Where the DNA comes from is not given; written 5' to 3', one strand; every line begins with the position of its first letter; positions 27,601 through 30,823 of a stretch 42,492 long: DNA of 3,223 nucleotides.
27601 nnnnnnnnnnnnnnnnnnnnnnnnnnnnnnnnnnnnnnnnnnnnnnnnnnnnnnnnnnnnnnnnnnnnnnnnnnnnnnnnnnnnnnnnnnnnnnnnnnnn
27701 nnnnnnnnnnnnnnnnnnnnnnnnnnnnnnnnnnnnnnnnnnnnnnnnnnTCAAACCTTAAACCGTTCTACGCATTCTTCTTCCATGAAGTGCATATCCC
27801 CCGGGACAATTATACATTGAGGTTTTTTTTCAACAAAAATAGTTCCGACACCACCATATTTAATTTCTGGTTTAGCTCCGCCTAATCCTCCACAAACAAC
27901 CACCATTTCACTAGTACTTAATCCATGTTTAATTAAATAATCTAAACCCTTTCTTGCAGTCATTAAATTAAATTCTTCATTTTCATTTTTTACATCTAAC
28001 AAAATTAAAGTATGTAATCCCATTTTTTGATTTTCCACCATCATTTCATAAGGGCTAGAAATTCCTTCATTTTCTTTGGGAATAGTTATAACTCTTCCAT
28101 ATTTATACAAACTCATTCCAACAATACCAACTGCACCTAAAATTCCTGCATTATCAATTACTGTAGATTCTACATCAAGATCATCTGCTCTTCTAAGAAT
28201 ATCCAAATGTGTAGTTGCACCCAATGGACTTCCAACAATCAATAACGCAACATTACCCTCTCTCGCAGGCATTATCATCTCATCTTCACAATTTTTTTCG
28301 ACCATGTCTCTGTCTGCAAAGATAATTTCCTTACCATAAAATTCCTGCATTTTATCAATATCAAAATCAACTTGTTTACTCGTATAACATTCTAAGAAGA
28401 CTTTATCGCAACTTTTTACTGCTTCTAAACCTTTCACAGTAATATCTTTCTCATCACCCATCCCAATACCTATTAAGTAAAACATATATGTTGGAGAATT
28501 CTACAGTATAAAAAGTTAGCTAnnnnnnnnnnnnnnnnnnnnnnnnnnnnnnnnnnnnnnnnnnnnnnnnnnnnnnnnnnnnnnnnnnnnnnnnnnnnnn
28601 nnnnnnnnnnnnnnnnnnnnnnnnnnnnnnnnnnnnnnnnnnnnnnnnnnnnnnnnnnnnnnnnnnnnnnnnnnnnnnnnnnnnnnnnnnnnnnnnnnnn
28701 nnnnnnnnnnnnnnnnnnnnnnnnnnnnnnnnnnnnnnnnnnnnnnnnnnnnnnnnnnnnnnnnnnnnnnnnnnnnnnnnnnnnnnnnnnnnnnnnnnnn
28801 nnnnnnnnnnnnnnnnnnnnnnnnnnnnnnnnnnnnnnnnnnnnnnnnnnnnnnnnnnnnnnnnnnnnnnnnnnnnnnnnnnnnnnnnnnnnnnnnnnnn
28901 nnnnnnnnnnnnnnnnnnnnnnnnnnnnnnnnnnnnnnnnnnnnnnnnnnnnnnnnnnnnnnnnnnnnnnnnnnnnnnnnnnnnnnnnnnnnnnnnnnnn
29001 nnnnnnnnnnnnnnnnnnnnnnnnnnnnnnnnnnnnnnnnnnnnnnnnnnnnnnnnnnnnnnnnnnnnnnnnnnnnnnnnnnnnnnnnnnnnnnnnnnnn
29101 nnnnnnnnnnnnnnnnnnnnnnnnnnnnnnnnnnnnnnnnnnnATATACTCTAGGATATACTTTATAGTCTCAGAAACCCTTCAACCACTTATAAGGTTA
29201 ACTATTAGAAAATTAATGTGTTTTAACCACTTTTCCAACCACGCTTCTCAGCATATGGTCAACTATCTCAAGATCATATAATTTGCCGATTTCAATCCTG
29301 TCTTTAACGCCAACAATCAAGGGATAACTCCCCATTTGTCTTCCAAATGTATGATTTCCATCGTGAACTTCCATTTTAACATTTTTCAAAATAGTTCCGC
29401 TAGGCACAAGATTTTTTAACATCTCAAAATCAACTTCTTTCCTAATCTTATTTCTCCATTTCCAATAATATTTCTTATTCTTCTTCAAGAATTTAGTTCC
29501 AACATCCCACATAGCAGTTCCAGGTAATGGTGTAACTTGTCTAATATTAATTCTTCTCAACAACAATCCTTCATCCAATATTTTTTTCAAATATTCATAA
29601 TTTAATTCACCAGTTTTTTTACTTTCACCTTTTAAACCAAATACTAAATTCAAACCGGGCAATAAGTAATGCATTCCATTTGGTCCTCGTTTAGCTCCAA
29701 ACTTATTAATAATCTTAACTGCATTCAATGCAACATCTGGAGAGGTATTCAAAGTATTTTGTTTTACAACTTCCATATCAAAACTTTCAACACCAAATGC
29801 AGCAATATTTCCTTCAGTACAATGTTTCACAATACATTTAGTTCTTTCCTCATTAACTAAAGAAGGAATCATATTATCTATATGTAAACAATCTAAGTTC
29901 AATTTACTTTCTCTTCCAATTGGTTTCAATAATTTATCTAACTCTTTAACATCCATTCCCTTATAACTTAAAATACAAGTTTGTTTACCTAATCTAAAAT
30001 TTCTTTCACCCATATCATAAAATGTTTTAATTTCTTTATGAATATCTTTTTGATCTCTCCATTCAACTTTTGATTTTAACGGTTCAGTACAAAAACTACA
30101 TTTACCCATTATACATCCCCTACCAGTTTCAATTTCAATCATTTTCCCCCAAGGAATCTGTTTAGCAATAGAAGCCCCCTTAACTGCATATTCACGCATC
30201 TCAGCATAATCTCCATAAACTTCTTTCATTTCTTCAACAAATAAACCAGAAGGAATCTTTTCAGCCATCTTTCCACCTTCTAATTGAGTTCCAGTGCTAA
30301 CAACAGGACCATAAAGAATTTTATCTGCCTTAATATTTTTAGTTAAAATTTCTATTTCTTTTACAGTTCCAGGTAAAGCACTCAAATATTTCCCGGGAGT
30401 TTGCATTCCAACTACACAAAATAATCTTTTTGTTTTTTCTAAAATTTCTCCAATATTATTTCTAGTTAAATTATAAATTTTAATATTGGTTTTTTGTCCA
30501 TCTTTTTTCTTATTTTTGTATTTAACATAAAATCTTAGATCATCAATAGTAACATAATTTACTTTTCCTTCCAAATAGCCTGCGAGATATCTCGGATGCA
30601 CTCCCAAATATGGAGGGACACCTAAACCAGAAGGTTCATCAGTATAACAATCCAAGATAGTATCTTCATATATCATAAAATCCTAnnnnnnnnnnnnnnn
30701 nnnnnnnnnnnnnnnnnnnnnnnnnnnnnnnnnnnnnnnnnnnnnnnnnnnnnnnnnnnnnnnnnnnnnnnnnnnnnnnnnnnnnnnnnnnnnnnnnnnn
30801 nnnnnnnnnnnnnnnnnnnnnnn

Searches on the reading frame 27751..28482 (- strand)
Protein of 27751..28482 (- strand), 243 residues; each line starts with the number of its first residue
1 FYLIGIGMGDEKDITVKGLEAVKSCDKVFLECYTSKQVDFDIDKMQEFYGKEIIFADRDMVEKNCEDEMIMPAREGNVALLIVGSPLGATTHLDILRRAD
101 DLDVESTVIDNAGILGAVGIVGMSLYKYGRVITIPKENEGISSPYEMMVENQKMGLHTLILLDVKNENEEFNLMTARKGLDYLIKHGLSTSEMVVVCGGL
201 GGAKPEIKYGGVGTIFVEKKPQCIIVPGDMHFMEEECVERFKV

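Call 12: search_protein_families(library=pfam, proteins=[window:27751-28482:-], max_evalue=0.001)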
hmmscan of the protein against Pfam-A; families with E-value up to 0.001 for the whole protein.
window:27751-28482:- (243 aa): 1 family
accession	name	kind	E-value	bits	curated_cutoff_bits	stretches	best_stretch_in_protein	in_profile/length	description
PF00590.25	TP_methylase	-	5.7e-14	53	27.8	1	1-186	2-182/212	Tetrapyrrole (Corrin/Porphyrin) Methylases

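Call 36: search_protein_families(library=ncbifam, proteins=[window:27751-28482:-], max_evalue=0.001)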
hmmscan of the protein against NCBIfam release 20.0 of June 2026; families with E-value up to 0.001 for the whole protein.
window:27751-28482:- (243 aa): 7 families
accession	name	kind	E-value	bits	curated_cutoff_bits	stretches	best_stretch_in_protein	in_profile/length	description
TIGR00522.1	dph5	equivalog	3.3e-59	200.4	114.3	1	2-241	3-254/258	diphthine synthase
NF004455.0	PRK05787.1-3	equivalog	8.5e-07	28.7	258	1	2-123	4-121/221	cobalt-precorrin-7 (C(5))-methyltransferase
NF004062.0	PRK05576.1-5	equivalog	0.0002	20.8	194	1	2-68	4-70/219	cobalt-factor II C(20)-methyltransferase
NF004058.0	PRK05576.1-1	equivalog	0.00021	20.9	239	1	2-109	5-122/221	cobalt-factor II C(20)-methyltransferase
TIGR01467.1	cobI_cbiL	equivalog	0.00033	20.2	163.25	0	1-30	3-32/230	precorrin-2 C(20)-methyltransferase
NF004459.0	PRK05787.2-2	equivalog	0.00037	20.2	298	0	2-198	5-179/210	cobalt-precorrin-7 (C(5))-methyltransferase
NF004460.0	PRK05787.2-3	equivalog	0.00082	19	291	0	2-51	3-50/207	cobalt-precorrin-7 (C(5))-methyltransferase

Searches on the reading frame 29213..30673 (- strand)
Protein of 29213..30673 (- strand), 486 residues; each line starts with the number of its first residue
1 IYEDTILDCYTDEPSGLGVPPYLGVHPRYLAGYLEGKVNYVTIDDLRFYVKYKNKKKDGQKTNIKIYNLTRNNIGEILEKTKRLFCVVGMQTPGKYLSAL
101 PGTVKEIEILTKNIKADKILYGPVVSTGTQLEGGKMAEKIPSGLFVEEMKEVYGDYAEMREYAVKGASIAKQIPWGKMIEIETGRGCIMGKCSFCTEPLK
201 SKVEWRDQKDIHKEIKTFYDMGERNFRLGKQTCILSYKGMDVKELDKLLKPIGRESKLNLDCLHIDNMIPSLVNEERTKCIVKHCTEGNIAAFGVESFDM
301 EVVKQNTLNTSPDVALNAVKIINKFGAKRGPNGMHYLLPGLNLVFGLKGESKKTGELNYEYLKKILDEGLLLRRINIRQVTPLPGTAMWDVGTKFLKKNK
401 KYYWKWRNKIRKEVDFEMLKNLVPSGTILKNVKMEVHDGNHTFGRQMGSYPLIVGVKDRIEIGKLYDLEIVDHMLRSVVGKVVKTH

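Call 12: search_protein_families(library=pfam, proteins=[window:29213-30673:-], max_evalue=0.001)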
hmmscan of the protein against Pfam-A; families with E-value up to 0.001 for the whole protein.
window:29213-30673:- (486 aa): 1 family
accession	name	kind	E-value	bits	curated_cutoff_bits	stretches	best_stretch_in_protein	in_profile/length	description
PF04055.27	Radical_SAM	-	2.7e-06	28.1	29.5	1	181-342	1-155/166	Radical SAM superfamily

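Call 36: search_protein_families(library=ncbifam, proteins=[window:29213-30673:-], max_evalue=0.001)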
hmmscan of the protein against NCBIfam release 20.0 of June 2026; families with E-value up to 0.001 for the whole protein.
window:29213-30673:- (486 aa): 2 families
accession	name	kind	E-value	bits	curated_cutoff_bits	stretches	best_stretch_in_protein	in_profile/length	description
TIGR04014.1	B12_SAM_MJ_0865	equivalog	1.3e-10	40.7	360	1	169-405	151-371/434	methyl-coenzyme M reductase glutamine C-methyltransferase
TIGR04013.1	B12_SAM_MJ_1487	hypoth_equivalog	3.3e-09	36.1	251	1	177-399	150-364/382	TIGR04013 family B12-binding domain/radical SAM domain-containing protein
